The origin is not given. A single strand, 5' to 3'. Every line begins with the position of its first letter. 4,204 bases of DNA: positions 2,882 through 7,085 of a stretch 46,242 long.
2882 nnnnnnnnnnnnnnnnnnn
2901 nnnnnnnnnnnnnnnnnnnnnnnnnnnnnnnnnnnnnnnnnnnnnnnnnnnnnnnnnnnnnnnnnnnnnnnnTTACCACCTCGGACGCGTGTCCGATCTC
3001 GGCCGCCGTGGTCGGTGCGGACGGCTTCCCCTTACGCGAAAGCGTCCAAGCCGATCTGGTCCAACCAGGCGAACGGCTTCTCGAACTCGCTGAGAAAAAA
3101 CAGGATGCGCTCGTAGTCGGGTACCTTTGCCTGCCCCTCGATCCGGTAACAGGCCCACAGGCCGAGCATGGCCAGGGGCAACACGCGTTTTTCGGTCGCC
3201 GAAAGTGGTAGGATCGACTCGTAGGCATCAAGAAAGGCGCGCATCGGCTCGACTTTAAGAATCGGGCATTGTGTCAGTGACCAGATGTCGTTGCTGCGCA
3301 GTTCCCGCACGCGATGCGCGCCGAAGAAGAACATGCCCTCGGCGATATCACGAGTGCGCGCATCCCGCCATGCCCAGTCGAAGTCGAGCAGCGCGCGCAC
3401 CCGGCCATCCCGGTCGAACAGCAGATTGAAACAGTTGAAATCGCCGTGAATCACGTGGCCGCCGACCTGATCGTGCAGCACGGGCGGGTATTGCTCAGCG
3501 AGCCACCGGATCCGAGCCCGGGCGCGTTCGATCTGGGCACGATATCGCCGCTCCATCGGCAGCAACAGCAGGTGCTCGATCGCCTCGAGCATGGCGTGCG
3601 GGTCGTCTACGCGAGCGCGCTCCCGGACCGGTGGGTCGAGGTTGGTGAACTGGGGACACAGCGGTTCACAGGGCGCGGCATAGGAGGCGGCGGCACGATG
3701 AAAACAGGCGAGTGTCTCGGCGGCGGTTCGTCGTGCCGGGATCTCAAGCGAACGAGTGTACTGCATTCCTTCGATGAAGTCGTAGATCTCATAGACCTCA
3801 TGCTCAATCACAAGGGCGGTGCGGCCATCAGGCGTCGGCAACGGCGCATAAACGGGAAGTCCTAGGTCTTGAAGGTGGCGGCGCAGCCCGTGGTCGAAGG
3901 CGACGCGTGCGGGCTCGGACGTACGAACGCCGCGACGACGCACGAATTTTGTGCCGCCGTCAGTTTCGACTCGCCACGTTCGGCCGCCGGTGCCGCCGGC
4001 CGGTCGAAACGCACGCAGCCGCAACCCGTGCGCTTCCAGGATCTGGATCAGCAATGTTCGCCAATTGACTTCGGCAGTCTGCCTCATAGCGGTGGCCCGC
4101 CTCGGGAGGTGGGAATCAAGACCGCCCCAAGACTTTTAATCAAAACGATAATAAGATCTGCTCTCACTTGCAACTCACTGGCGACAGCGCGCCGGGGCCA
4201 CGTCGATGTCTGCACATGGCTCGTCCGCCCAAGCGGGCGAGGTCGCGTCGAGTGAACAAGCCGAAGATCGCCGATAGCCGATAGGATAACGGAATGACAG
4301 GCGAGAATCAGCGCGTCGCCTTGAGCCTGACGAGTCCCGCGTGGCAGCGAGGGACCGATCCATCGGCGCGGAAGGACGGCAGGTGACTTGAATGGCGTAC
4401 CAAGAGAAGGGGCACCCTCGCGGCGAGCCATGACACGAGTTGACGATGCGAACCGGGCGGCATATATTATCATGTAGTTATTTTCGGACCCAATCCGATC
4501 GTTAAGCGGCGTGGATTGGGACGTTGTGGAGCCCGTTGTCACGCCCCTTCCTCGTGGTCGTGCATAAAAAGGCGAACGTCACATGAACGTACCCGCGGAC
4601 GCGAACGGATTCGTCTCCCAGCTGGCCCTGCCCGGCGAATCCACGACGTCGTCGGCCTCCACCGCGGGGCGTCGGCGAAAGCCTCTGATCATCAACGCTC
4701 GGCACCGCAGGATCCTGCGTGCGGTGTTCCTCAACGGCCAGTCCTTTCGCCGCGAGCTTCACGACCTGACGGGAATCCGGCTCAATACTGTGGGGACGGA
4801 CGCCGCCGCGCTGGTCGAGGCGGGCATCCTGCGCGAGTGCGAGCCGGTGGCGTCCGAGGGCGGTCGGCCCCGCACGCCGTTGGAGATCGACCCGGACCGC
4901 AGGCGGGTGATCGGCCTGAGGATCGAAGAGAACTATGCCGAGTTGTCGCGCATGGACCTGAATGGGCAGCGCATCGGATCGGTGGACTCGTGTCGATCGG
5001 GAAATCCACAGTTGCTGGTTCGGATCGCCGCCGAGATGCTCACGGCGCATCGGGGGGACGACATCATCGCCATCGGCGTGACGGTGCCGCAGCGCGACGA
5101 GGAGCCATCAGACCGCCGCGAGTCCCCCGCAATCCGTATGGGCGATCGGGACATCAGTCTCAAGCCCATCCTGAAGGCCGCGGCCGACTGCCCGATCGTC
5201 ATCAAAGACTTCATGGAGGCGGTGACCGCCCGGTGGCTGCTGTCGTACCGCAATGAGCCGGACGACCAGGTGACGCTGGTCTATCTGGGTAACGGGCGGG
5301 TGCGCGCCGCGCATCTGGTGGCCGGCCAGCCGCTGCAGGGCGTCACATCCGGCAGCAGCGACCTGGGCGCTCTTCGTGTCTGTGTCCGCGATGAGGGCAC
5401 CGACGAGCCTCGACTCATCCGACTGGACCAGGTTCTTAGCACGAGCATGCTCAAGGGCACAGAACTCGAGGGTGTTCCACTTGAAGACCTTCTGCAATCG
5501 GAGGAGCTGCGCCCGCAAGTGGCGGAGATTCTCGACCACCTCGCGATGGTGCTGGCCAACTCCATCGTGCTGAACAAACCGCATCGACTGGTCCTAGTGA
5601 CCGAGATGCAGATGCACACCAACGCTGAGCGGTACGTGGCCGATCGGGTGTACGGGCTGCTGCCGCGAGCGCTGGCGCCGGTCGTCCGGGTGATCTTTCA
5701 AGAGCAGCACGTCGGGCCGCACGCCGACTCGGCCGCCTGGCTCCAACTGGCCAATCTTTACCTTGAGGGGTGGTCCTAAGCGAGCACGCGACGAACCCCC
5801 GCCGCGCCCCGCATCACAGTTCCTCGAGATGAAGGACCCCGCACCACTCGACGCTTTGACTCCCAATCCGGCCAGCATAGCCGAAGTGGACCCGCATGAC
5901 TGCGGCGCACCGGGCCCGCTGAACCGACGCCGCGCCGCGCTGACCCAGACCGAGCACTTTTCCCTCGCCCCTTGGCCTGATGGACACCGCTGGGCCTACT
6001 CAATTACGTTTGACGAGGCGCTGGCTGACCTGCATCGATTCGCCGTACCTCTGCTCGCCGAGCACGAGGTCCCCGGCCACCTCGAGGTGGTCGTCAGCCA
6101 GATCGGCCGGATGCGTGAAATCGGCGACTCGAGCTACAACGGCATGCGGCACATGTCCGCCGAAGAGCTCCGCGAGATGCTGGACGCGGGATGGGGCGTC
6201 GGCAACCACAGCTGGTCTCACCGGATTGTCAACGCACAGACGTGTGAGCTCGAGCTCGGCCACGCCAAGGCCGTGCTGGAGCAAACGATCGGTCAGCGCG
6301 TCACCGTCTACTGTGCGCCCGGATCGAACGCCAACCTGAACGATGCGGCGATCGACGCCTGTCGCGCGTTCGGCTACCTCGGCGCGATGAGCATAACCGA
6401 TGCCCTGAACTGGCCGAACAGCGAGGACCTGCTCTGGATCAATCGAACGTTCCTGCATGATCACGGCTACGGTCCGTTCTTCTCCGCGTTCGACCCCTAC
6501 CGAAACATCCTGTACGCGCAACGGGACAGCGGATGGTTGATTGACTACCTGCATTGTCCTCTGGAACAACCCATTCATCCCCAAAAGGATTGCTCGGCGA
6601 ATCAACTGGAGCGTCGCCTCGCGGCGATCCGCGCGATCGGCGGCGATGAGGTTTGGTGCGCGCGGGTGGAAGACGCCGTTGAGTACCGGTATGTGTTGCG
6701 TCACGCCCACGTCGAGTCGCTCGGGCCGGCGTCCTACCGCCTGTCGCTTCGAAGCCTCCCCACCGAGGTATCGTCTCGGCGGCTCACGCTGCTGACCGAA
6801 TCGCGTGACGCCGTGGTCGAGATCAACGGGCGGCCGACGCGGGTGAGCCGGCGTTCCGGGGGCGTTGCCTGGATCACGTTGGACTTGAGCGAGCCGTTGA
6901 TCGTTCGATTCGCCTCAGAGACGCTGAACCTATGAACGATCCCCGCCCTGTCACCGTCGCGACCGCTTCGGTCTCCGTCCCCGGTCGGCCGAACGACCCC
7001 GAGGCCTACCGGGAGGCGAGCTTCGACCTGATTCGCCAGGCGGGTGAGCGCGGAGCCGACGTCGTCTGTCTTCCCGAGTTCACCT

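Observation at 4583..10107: Catabolic-context DegT aminotransferase + Gfo/Idh/MocA + two N-deacylases + importer: candidate amino-sugar de-N-acylation/deamination pathway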

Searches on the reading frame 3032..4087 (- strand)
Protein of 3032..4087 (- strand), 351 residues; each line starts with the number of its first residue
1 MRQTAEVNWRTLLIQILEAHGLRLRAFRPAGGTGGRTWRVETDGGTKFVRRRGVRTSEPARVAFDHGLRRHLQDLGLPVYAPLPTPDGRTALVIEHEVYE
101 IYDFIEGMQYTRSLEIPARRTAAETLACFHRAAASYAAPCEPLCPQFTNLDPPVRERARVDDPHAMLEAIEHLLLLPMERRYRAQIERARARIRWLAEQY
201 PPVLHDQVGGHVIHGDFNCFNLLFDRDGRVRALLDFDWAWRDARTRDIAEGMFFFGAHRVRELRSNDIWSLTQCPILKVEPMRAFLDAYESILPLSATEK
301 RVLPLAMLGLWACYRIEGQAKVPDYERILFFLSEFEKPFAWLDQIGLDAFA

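Call 3: search_protein_families(library=pfam, proteins=[window:3032-4087:-], max_evalue=0.01)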
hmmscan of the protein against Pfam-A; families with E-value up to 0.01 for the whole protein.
window:3032-4087:- (351 aa): 1 family
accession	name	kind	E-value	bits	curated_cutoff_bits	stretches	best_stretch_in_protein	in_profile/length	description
PF01636.29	APH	-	6.2e-18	65.9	23.2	1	30-249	6-207/239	Phosphotransferase enzyme family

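Call 6: search_protein_families(library=ncbifam, proteins=[window:3032-4087:-], max_evalue=0.01)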
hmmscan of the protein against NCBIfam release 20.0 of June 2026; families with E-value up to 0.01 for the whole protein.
window:3032-4087:- (351 aa): 5 families
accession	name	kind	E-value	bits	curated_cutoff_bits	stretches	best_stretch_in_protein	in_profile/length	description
TIGR02906.1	spore_CotS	subfamily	7.2e-12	44.9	172.7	1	37-139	12-111/314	CotS family spore coat protein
TIGR00938.1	thrB_alt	equivalog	4.2e-11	42.7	255.9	1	209-307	186-269/307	homoserine kinase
NF003558.0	PRK05231.1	equivalog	7.4e-11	41.6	271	1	63-306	62-269/322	homoserine kinase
NF053880.1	SprCtKinCotIBac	equivalog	4.9e-05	22.5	550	1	37-315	31-294/328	spore coat kinase CotI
NF038151.1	lanthi_synth_III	equivalog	0.00017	20.1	575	1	211-287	356-431/833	class III lanthionine synthetase LanKC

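Call 47: search_solved_structures(query=window:3032-4087:-, max_evalue=0.01)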
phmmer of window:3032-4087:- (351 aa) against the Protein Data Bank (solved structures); distinct sequences matched with E-value up to 0.01: 2.
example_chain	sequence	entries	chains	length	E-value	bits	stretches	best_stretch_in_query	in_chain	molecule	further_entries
2ppq_A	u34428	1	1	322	9.1e-06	28.3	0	62-136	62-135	Homoserine kinase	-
2q83_A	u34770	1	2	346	5.2e-05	25.8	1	34-316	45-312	YtaA protein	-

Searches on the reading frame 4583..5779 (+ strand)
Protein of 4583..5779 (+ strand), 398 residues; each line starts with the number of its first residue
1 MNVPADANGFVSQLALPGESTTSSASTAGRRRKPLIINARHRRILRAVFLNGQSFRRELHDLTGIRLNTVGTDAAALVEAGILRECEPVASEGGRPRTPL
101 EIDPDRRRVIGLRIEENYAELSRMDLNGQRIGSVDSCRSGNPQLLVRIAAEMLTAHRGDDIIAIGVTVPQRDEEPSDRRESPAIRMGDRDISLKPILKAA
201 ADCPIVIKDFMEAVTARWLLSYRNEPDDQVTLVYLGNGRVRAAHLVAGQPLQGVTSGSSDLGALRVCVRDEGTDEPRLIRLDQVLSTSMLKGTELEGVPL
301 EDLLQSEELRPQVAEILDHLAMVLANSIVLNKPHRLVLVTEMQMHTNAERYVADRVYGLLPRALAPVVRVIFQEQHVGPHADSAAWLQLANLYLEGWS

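Call 3: search_protein_families(library=pfam, proteins=[window:4583-5779:+], max_evalue=0.01)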
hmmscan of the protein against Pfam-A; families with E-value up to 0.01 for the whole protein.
window:4583-5779:+ (398 aa): 0 families

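Call 6: search_protein_families(library=ncbifam, proteins=[window:4583-5779:+], max_evalue=0.01)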
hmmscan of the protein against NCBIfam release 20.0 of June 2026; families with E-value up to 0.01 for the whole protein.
window:4583-5779:+ (398 aa): 2 families
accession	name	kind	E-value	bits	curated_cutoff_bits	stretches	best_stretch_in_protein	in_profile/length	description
NF007251.0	PRK09698.1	equivalog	0.0002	20.7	253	1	192-339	97-245/304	allose kinase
NF047937.1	TransRegNagC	equivalog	0.00028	20.2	650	1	74-170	46-149/399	DNA-binding transcriptional regulator NagC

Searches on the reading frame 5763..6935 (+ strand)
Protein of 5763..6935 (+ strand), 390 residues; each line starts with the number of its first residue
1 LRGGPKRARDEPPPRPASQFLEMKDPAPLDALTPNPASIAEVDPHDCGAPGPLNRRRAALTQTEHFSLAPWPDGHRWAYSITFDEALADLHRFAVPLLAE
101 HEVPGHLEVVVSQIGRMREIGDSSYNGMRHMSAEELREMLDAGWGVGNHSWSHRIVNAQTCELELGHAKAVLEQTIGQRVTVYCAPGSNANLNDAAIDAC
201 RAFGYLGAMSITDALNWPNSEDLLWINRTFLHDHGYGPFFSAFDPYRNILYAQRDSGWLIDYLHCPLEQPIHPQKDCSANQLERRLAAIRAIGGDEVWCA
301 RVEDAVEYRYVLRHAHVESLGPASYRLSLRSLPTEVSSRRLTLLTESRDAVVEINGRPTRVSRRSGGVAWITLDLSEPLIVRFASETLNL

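Call 3: search_protein_families(library=pfam, proteins=[window:5763-6935:+], max_evalue=0.01)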
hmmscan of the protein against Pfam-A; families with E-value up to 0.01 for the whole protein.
window:5763-6935:+ (390 aa): 1 family
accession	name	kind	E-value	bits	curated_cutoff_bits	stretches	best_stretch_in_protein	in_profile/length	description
PF01522.26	Polysacc_deac_1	-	2.2e-13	50.7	23.1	1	80-205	10-121/124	Polysaccharide deacetylase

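Call 6: search_protein_families(library=ncbifam, proteins=[window:5763-6935:+], max_evalue=0.01)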
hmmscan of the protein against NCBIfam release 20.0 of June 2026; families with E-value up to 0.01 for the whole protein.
window:5763-6935:+ (390 aa): 3 families
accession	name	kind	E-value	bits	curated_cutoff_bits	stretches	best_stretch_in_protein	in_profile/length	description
TIGR03006.1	pepcterm_polyde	equivalog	0.00033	19.9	276.2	1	136-206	66-140/272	XrtA system polysaccharide deacetylase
TIGR02873.1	spore_ylxY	hypoth_equivalog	0.002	17.4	391.5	1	138-228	132-223/268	probable sporulation protein, polysaccharide deacetylase family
TIGR02764.1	spore_ybaN_pdaB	equivalog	0.0096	15.7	237.4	0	133-220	48-136/191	polysaccharide deacetylase family sporulation protein PdaB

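Call 24: search_solved_structures(query=window:5763-6935:+, max_evalue=0.001)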
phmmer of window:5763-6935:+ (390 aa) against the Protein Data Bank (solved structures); distinct sequences matched with E-value up to 0.001: 0.

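Call 73: search_solved_structures(query=A3, max_evalue=0.01)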
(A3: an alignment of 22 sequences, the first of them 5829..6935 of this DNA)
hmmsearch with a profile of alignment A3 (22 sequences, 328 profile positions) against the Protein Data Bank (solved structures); distinct sequences matched with E-value up to 0.01: 9.
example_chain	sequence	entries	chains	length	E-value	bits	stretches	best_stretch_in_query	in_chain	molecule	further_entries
6dq3_A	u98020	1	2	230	5.9e-05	26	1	17-168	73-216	Polysaccharide deacetylase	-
4hd5_A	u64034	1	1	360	0.00098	22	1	68-176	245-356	Polysaccharide deacetylase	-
4wcj_A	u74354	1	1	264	0.0013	21.6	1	18-88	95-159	Polysaccharide deacetylase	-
4v33_A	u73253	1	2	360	0.0016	21.3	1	68-176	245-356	POLYSACCHARIDE DEACETYLASE-LIKE PROTEIN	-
6hpa_A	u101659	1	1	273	0.0025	20.7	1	75-166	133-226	Putative polysaccharide deacetylase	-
7bkf_A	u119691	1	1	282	0.0026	20.6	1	75-166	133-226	Putative polysaccharide deacetylase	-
2j13_A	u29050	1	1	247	0.0047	19.8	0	66-144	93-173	POLYSACCHARIDE DEACETYLASE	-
6hm9_A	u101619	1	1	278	0.0076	19.1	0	75-166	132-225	Putative polysaccharide deacetylase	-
6go1_A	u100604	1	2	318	0.0084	18.9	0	66-128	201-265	Polysaccharide deacetylase-like protein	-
